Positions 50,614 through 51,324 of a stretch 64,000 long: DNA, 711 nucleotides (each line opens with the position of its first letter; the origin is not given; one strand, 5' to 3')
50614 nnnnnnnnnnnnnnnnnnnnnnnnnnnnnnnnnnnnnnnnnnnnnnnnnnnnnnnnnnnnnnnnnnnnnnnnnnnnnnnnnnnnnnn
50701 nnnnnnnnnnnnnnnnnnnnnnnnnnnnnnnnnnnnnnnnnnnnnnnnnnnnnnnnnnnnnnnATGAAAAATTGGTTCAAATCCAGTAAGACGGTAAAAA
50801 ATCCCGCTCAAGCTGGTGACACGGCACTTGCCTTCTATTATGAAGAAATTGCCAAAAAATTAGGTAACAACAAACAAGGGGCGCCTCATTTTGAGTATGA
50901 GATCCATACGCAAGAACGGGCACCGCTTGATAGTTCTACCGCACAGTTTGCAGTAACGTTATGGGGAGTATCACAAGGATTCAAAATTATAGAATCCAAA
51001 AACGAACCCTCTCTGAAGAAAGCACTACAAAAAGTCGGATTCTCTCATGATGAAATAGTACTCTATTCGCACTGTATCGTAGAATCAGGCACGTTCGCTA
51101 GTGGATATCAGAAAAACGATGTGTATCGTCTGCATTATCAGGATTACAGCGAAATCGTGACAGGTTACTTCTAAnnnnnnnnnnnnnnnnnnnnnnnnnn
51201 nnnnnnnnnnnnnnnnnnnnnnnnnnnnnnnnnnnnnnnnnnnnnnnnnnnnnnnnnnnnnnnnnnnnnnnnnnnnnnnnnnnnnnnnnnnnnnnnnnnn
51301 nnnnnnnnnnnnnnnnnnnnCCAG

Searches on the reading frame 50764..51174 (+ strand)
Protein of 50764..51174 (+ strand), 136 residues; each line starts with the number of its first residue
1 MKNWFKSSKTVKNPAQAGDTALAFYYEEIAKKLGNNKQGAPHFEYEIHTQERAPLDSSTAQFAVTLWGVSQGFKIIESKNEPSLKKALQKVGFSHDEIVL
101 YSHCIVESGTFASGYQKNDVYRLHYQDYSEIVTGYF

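Call 9: search_protein_families(library=pfam, proteins=[window:50764-51174:+], max_evalue=1)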
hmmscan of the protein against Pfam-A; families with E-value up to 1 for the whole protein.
window:50764-51174:+ (136 aa): 1 family
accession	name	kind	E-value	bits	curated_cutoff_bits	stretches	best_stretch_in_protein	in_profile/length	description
PF06632.17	XRCC4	-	0.018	15.5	26.2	1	7-53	32-78/102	XRCC4 N-terminal domain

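Call 10: find_homologous_proteins(query=window:50764-51171:+, max_evalue=0.01)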
Query window:50764-51171:+ (136 aa): 13 proteins with E <= 0.01 among 16 candidates.
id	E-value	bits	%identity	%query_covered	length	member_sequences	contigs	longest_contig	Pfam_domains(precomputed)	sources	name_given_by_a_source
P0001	1.9e-86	305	100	100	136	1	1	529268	-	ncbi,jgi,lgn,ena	ncbi:MAG: hypothetical protein WC011_01315 [Candidatus Paceibacterota bacterium]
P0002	1.7e-70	253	83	98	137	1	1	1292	-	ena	-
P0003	3.3e-70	252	84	100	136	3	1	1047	-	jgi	-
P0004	1.5e-67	243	82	97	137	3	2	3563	-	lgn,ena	-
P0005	4.6e-67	242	81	100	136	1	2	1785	-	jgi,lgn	-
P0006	1.3e-65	237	80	100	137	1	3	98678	-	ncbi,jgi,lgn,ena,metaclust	jgi:hypothetical protein|metaclust:\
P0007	5.7e-21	93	43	100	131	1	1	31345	-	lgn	-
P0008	6.0e-19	86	41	99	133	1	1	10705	-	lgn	-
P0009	1.5e-17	82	43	100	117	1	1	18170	-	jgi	jgi:hypothetical protein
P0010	9.1e-17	79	41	99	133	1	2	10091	-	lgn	-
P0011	2.3e-16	78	40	99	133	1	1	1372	-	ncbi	-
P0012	2.3e-15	75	39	99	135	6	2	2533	-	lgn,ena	-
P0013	4.0e-11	61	36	98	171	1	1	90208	-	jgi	jgi:hypothetical protein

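Call 11: find_encoding_contigs(protein=P0006, flank=6000, max_places=4)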
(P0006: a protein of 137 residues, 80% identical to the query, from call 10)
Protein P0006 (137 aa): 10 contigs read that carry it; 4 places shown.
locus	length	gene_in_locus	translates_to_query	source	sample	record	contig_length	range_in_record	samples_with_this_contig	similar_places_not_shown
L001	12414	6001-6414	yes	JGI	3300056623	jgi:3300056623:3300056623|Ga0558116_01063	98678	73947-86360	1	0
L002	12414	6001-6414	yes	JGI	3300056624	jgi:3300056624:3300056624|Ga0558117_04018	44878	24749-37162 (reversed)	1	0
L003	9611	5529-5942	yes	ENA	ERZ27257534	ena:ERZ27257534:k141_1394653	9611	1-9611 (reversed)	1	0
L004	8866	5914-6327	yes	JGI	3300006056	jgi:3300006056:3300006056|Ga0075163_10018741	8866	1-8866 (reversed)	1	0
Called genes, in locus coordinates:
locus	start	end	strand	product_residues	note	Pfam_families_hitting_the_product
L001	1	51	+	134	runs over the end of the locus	PF00380:Ribosomal_S9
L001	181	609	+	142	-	-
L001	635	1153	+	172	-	PF01625:PMSR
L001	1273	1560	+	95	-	PF01541:GIY-YIG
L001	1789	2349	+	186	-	PF01025:GrpE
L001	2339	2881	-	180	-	PF20803:PaaX_M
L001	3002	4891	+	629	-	PF00012:HSP70, PF06723:MreB_Mbl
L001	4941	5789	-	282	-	-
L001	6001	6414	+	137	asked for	-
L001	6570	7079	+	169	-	-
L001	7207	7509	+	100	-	-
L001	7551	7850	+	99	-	-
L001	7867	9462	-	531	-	PF00239:Resolvase, PF07508:Recombinase, PF13408:Zn_ribbon_recom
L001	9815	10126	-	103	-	-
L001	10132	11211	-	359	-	PF07992:Pyr_redox_2 (faint), PF00070:Pyr_redox (faint), PF02558:ApbA, PF03807:F420_oxidored (weak), PF08546:ApbA_C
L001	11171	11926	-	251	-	-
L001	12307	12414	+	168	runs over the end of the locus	PF03703:bPH_2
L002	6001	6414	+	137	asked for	-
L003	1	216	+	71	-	?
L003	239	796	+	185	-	PF01025:GrpE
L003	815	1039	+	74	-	PF18929:DUF5678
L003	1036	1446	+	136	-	PF13650:Asp_protease_2 (weak)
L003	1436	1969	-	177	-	PF20803:PaaX_M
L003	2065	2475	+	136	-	-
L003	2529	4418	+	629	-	PF00012:HSP70, PF06723:MreB_Mbl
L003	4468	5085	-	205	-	-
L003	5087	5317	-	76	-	-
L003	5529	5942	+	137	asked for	-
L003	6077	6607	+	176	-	-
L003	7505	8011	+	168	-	PF03703:bPH_2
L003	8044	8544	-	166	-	PF00011:HSP20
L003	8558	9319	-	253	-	PF13367:PrsW-protease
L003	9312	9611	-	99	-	?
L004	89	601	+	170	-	PF01625:PMSR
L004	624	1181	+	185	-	PF01025:GrpE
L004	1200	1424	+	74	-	PF18929:DUF5678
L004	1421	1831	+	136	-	PF13650:Asp_protease_2 (weak)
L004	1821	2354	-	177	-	PF20803:PaaX_M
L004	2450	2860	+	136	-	-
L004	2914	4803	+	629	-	PF00012:HSP70, PF06723:MreB_Mbl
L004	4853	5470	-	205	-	-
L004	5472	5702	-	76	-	-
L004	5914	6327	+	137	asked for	-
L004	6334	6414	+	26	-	-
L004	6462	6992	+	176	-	-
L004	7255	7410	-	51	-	-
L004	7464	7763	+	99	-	-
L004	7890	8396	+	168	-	PF03703:bPH_2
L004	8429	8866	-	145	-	PF00011:HSP20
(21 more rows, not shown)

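Call 12: find_encoding_contigs(protein=P0007, flank=6000, max_places=3)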
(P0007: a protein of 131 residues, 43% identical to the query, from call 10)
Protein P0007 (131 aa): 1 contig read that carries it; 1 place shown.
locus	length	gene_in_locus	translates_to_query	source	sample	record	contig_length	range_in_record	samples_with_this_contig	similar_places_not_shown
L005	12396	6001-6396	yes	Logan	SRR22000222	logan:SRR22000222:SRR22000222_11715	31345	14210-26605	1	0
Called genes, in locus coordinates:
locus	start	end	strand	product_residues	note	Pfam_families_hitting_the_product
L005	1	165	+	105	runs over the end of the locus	PF01035:DNA_binding_1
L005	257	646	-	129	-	PF02452:PemK_toxin (weak)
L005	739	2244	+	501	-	PF05362:Lon_C (faint), PF13541:ChlI, PF00004:AAA (faint), PF00158:Sigma54_activat (faint), PF01078:Mg_chelatase, PF07728:AAA_5 (faint), PF00493:MCM (weak), PF13335:Mg_chelatase_C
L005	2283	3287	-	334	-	PF01476:LysM, PF23446:LysM1_NFP_LYK (faint), PF23473:LysM3_LYK4_5 (weak), PF01476:LysM, PF01551:Peptidase_M23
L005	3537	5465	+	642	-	PF00580:UvrD-helicase, PF13245:AAA_19, PF13604:AAA_30 (faint), PF01443:Viral_helicase1 (faint), PF13087:AAA_12 (faint), PF13361:UvrD_C, PF13538:UvrD_C_2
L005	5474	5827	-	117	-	-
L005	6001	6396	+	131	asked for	-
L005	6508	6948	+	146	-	-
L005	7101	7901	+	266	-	PF00398:RrnaAD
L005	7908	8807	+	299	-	-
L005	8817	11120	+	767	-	-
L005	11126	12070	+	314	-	-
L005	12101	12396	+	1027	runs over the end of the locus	-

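Call 13: find_encoding_contigs(protein=P0013, flank=6000, max_places=3)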
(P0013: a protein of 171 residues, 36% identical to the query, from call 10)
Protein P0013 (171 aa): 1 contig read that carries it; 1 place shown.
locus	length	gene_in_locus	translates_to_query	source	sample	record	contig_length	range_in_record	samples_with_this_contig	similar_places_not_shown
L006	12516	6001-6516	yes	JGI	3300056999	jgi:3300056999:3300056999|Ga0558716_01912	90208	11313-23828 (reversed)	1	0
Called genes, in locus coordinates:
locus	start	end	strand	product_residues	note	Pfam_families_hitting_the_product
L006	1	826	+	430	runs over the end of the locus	PF01555:N6_N4_Mtase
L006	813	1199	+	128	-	PF13022:HTH_Tnp_1_2 (weak)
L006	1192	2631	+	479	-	PF17289:Terminase_6C (weak)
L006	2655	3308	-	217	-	-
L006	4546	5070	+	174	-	PF13408:Zn_ribbon_recom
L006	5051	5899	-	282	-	-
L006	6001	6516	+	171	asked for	-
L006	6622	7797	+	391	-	-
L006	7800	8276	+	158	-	-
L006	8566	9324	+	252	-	PF08032:SpoU_sub_bind, PF00588:SpoU_methylase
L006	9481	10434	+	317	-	PF00579:tRNA-synt_1b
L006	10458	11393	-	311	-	PF01479:S4, PF00849:PseudoU_synth_2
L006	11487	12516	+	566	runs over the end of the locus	PF05970:PIF1, PF13245:AAA_19, PF13401:AAA_22 (weak), PF13604:AAA_30, PF21530:Pif1_2B_dom, PF14493:HTH_40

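Call 21: find_encoding_contigs(protein=P0008, flank=5000, max_places=2)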
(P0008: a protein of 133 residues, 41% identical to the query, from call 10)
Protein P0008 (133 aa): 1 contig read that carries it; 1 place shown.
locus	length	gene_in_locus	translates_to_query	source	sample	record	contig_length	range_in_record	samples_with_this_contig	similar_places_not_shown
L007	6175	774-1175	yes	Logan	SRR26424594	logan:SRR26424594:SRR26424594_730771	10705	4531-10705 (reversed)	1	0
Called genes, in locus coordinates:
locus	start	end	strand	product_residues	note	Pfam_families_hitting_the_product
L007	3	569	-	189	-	?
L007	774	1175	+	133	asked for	-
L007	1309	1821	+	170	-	-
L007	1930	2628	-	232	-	PF01411:tRNA-synt_2c, PF07973:tRNA_SAD (faint)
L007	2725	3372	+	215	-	-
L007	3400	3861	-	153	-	PF08282:Hydrolase_3 (faint)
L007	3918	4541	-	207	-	-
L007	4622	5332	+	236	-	PF13098:Thioredoxin_2, PF13462:Thioredoxin_4, PF01323:DSBA (weak)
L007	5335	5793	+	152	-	-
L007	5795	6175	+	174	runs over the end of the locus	PF02600:DsbB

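Call 22: find_encoding_contigs(protein=P0009, flank=5000, max_places=2)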
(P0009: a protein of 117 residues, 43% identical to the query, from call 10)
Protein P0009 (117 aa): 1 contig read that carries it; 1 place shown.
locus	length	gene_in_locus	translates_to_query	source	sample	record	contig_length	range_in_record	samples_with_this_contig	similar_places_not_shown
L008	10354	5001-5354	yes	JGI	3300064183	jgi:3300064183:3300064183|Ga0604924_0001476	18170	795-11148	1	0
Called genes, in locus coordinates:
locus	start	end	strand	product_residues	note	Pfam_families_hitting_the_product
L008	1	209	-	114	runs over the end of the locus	PF00203:Ribosomal_S19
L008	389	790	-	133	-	PF01219:DAGK_prokar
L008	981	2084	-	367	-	-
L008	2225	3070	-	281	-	PF00181:Ribosomal_L2_N, PF03947:Ribosomal_L2_C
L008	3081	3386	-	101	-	PF00276:Ribosomal_L23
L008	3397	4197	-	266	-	PF00573:Ribosomal_L4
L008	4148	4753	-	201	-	PF00297:Ribosomal_L3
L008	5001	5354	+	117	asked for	-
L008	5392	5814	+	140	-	-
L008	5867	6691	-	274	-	-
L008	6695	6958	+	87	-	-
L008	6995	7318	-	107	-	PF01909:NTP_transf_2, PF18765:Polbeta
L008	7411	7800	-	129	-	PF02452:PemK_toxin (weak)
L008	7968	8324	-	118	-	PF00338:Ribosomal_S10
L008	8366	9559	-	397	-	PF00009:GTP_EFTU, PF03144:GTP_EFTU_D2, PF03143:GTP_EFTU_D3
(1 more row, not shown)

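Call 23: find_encoding_contigs(protein=P0010, flank=5000, max_places=2)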
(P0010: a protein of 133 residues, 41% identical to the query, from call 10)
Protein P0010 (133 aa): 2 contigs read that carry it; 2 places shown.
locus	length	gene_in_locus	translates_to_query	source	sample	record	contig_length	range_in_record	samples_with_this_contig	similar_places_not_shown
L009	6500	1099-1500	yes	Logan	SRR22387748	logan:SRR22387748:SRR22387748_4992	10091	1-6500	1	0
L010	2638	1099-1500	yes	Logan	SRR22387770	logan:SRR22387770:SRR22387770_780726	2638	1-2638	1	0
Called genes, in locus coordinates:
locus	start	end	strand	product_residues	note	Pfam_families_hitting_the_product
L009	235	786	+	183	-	-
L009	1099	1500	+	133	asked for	-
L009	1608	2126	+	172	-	-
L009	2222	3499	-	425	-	PF00239:Resolvase, PF07508:Recombinase, PF13408:Zn_ribbon_recom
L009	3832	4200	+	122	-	-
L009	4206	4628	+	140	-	PF01844:HNH (faint), PF14279:HNH_5 (faint)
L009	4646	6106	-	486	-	PF17289:Terminase_6C (weak)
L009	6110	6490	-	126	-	-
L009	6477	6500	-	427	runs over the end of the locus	PF01555:N6_N4_Mtase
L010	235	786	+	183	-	-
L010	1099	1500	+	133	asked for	-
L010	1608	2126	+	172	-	-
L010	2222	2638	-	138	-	?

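Call 24: find_encoding_contigs(protein=P0012, flank=5000, max_places=2)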
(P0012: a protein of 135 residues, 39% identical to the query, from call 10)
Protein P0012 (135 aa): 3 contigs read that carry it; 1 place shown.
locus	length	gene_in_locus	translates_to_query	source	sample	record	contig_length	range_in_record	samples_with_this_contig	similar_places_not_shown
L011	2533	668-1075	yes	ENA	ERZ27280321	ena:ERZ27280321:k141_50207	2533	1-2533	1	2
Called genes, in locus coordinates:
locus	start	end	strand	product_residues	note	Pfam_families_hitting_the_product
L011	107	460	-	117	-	-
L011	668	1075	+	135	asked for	-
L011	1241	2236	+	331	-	-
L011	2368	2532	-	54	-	?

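Call 32: find_related_loci(query=A2, collection=genome_contigs, flank=6000)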
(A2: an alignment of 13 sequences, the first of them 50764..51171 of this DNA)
Query A2 (136 aa) in genome_contigs; peptide patterns used: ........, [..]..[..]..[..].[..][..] (x = any residue, [..] = any of these).
105 stretches matched a pattern, but none encodes a relative of the query by tblastn (E <= 1e-3).

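Call 42: predict_structure(alignment_id=A2)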
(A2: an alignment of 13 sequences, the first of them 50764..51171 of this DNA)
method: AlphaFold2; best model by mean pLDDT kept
length: 136 residues; sequences in the alignment: 13
mean_pLDDT: 69.0   pTM: 0.60
mean pLDDT of the five models: 69.0, 67.7, 65.9, 50.5, 41.1
residues with pLDDT >= 90: 0; 70-90: 77; 50-70: 41; < 50: 18
segments of 3 or more residues with pLDDT < 50: 1-11, 110-112
pLDDT, mean of each block of 10 residues (from residue 1): 37 63 70 54 67 70 77 75 79 86 73 64 83 64
secondary structure, 60 per line:
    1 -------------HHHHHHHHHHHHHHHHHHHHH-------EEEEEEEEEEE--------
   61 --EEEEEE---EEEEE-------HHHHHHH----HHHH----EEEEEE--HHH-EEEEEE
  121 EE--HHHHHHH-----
elements in order: H14-34 E42-52 E63-68 E72-76 H84-90 H95-98 E103-108 E115-122 H125-131

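Call 49: fold_search(model_id=the predicted structure, library=pdb)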
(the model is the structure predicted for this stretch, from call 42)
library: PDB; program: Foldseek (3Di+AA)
matches with E <= 10: 739; with E <= 0.001: 0
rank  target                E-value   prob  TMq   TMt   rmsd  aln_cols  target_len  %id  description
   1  3sya                  3.1e-01  0.06  0.20  0.10  10.9       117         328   14  Crystal structure of the G protein-gated inward rectifier K+ channel GIRK2 (Kir3.2) in complex with sodium and PIP2 (released 2011-10-12)
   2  8too_A                6.0e-01  0.14  0.28  0.19   9.3       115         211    6  Crystal structure of Epstein-Barr virus gp42 in complex with antibody 4C12 (released 2024-03-27)
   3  2mv2_MODEL_1_A        6.0e-01  0.12  0.23  0.21   8.1        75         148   11  Solution structure of Twinstar from Drosophila melanogastor (released 2015-09-23)
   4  9mr7_G                6.4e-01  0.13  0.27  0.34   8.8       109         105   10  Genetiocally detoxified pertussis toxin in complex with hu1B7 Fab and hu11E6 Fab (released 2025-04-16)
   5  5dph_B                6.9e-01  0.04  0.15  0.10  12.0        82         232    8  sfGFP mutant - 149 p-cyano-L-phenylalanine (released 2016-01-13)
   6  6cwt_B                1.0e+00  0.08  0.27  0.18   8.1       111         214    7  Hepatitis B core-antigen in complex with Fab e21 (released 2018-08-29)
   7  7ws0_D                1.2e+00  0.11  0.30  0.36   6.6       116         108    6  Structures of Omicron Spike complexes illuminate broad-spectrum neutralizing antibody development (released 2022-06-01)
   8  8s6t_B                1.2e+00  0.10  0.27  0.19   6.7       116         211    5  Crystal structure of Fab-3F1 complexed to a bis-STn glycopeptide (released 2025-06-25)
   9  5tkk_L                1.2e+00  0.10  0.28  0.19   8.1       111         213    6  Structure of mouse vaccination-elicited HIV neutralizing antibody vFP5.01 in complex with HIV-1 fusion peptide residue (released 2018-04-04)
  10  5cbe_B                1.2e+00  0.08  0.25  0.31  10.3       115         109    4  E10 in complex with CXCL13 (released 2015-11-04)
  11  4aqn_B                1.2e+00  0.08  0.26  0.14   6.9        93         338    9  Crystal structure of pesticin from Y. pestis (released 2012-05-02)
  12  4aqn_A                1.2e+00  0.08  0.30  0.15   7.0        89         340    9  Crystal structure of pesticin from Y. pestis (released 2012-05-02)
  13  8i3s_L                1.2e+00  0.04  0.20  0.23   8.4       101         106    9  Local CryoEM structure of the SARS-CoV-2 S6P in complex with 7B3 Fab (released 2023-10-04)
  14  4w6u_A                1.2e+00  0.03  0.15  0.10  11.7        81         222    9  Crystal Structure of Full-Length Split GFP Mutant E115H/T118H With Nickel Mediated Crystal Contacts, P 21 21 21 Space  (released 2015-02-18)
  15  5by3                  1.3e+00  0.04  0.16  0.04  14.1        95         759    7  A novel family GH115 4-O-Methyl-alpha-glucuronidase, BtGH115A, with specificity for decorated arabinogalactans (released 2015-07-22)
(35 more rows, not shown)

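Call 54: search_protein_representatives(alignment_id=A2)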
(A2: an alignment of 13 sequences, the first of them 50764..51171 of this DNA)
Query: 13 sequences, 133 profile positions. Proteins with E-value up to 0.001 (for the whole library): 28; up to 1e-10: 18; up to 1e-30: 5. The best 28 are listed.
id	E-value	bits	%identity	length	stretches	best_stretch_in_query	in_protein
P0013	1.3e-58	212.9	-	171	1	1-133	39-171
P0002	5.7e-56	204.3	-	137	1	1-133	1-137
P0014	1.9e-42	160.6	-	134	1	2-133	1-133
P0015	2.0e-37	144.3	-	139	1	2-133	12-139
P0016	1.0e-34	135.6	-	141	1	5-133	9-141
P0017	1.0e-26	109.7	-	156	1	1-128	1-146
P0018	2.1e-25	105.5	-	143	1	1-127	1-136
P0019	2.3e-20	89.1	-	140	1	10-133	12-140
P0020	1.1e-16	77.3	-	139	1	13-125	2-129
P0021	1.3e-14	70.5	-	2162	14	6-44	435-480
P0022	1.5e-14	70.3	-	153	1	5-127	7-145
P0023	1.9e-14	70.0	-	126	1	2-133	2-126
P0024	4.1e-14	68.9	-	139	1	12-128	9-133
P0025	7.5e-14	68.1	-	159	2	11-101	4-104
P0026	1.1e-11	61.1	-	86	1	1-73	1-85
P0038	2.0e-04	37.5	-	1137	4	64-120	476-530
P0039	2.4e-04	37.3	-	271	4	48-74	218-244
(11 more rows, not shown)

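Call 55: search_protein_families(library=pfam, proteins=[P0021, P0038, P0039, P0017, P0022, P0025], max_evalue=0.01)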
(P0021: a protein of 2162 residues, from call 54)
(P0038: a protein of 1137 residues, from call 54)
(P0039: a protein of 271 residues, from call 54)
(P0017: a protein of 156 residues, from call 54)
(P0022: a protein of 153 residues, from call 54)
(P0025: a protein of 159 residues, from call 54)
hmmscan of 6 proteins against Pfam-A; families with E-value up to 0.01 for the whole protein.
P0021 (2162 aa): 9 families
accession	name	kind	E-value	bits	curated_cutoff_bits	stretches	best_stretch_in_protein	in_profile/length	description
PF07705.17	CARDB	-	3.5e-36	123.9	22.7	0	415-485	2-59/101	CARDB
PF11906.13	DUF3426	-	2.5e-30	105.9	27.7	0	1274-1321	36-84/147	Protein of unknown function (DUF3426)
PF24318.1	DUF7490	-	1.7e-15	56.9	27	0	679-725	17-63/106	Domain of unknown function (DUF7490)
PF22067.2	Cep192_D3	-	1.7e-13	51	27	0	525-568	29-72/99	Cep192 domain 3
PF22076.2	Cep192_D6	-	2e-09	38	35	0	648-687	29-68/101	Cep192 domain 6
PF15997.11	DUF4772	-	2.5e-06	28.6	27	0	871-909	11-49/112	Domain of unknown function (DUF4772)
PF23248.1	KH_PARP14_2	-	8.8e-05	22.7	27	0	388-407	38-57/72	PARP14, second type I KH domain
PF13135.11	DUF3947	-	0.0017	19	25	0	384-408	16-40/91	Protein of unknown function (DUF3947)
PF01356.24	A_amylase_inhib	-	0.0022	18.4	25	0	144-159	17-32/68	Alpha amylase inhibitor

P0038 (1137 aa): 6 families
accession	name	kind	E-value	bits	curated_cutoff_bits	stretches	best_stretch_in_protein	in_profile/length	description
PF23602.1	CS_DNAAF11_C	-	2.2e-07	31.4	27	0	373-396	61-84/120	Dynein axonemal assembly factor 11-like, CS domain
PF00520.37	Ion_trans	-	2.3e-07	30.7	25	1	777-998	2-239/241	Ion transport protein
PF00023.36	Ank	-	1.5e-05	25.4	21.1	1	646-676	2-32/33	Ankyrin repeat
PF13637.12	Ank_4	-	9.4e-05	23.1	22.7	1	619-666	7-50/50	Ankyrin repeats (many copies)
PF12796.13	Ank_2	-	0.00025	22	27.3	1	620-670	40-84/90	Ankyrin repeats (3 copies)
PF13606.12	Ank_3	-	0.0013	19.5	22.3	0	646-669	2-25/30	Ankyrin repeat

P0039 (271 aa): 2 families
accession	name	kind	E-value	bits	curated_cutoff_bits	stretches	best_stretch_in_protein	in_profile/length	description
PF07676.18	PD40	-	9.3e-09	35.5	20.9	1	184-227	1-37/38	WD40-like Beta Propeller Repeat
PF06092.17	DUF943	-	0.0022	18.1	25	0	216-237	74-95/151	Enterobacterial putative membrane protein (DUF943)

P0017 (156 aa): 0 families

P0022 (153 aa): 0 families

P0025 (159 aa): 0 families

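Call 57: find_encoding_contigs(protein=P0017, flank=4000, max_places=2)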
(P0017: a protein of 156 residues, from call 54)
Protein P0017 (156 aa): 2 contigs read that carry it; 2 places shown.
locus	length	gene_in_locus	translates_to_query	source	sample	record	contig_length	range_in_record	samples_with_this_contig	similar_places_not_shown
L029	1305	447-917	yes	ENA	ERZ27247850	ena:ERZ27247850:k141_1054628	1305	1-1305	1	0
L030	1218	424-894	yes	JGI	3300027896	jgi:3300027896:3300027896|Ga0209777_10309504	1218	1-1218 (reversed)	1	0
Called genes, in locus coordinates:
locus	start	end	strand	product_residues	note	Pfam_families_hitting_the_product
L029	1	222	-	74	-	?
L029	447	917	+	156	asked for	-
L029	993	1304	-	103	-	?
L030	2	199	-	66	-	?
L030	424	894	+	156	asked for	-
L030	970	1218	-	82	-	?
